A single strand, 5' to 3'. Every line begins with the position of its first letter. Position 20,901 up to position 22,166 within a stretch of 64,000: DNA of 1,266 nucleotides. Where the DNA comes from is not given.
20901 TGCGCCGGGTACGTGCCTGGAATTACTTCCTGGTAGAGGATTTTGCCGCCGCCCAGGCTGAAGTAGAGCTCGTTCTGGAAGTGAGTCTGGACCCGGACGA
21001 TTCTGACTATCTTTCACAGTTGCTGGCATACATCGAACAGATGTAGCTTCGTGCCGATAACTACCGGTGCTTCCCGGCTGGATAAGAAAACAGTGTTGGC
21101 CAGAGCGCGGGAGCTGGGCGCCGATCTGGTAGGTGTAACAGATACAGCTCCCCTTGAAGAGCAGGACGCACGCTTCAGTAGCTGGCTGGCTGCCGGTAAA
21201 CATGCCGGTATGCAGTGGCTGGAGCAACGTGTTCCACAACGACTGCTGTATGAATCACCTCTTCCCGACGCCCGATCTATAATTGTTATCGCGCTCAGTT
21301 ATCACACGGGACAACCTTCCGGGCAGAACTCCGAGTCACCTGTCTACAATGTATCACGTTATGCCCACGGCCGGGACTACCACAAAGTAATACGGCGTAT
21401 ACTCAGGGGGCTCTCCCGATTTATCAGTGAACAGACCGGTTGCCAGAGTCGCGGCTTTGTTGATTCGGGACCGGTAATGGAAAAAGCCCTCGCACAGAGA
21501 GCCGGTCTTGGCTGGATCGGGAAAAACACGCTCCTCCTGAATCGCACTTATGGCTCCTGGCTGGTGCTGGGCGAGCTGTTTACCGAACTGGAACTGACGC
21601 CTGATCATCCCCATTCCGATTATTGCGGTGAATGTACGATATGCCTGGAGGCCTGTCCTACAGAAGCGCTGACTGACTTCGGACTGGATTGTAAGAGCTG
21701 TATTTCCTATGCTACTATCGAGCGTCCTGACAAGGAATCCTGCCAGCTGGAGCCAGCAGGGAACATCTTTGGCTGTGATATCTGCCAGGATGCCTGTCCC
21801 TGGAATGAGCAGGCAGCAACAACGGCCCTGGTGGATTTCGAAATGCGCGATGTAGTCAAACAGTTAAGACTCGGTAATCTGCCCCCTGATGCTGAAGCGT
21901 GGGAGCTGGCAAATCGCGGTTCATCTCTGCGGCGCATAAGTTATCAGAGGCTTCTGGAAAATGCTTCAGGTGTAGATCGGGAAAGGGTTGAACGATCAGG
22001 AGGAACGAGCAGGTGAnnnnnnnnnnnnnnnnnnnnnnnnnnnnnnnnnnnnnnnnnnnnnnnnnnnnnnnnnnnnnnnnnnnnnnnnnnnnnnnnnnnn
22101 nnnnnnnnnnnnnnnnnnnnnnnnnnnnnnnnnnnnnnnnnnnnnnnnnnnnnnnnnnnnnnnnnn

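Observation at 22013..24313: UbiA prenyltransferase - small 2[4Fe-4S] ferredoxin - geranylgeranyl reductase trio: possible archaeal-type saturated isoprenoid (ether-lipid-like) module in a bacterium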

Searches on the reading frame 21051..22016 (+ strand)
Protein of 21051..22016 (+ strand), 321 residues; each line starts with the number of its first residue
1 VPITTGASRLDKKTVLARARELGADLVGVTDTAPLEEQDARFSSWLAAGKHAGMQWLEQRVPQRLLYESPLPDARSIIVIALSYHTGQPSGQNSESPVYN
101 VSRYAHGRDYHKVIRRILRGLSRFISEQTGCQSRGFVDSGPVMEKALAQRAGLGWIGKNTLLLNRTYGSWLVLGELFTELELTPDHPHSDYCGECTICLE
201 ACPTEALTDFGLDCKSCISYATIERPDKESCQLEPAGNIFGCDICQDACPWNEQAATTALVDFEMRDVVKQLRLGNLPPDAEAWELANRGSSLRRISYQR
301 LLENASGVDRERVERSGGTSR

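Call 3: search_protein_families(library=pfam, proteins=[window:21051-22016:+], max_evalue=0.01)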
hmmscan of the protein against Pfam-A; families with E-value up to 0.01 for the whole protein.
window:21051-22016:+ (321 aa): 3 families
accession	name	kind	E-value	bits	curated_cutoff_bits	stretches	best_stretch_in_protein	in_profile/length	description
PF08331.15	QueG_DUF1730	-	5.5e-18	65.1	25.1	1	69-139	6-77/77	Epoxyqueuosine reductase QueG, DUF1730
PF13484.11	Fer4_16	-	6.9e-13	49.6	30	1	192-252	2-66/66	4Fe-4S double cluster binding domain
PF00037.32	Fer4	-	0.00048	20.3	21.1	1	189-208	5-24/24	4Fe-4S binding domain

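Call 4: search_protein_families(library=ncbifam, proteins=[window:21051-22016:+], max_evalue=0.01)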
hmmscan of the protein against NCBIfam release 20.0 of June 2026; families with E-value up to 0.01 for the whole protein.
window:21051-22016:+ (321 aa): 5 families
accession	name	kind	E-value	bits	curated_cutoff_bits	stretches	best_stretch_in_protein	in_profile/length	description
TIGR00276.1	TIGR00276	equivalog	2.5e-83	279.9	200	1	17-305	3-298/337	tRNA epoxyqueuosine(34) reductase QueG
TIGR02486.1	RDH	subfamily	1.5e-13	51.3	160.35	1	105-255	115-282/314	reductive dehalogenase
TIGR04105.1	FeFe_hydrog_B1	subfamily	0.00038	19.3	450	1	189-262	141-213/462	monomeric [FeFe] hydrogenase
NF041836.1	rnfB_Methano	equivalog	0.0022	17.5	445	1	189-262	170-241/265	Rnf electron transport complex subunit RnfB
NF005505.0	PRK07118.1-4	equivalog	0.004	16.7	378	1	190-261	171-240/265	Fe-S cluster domain-containing protein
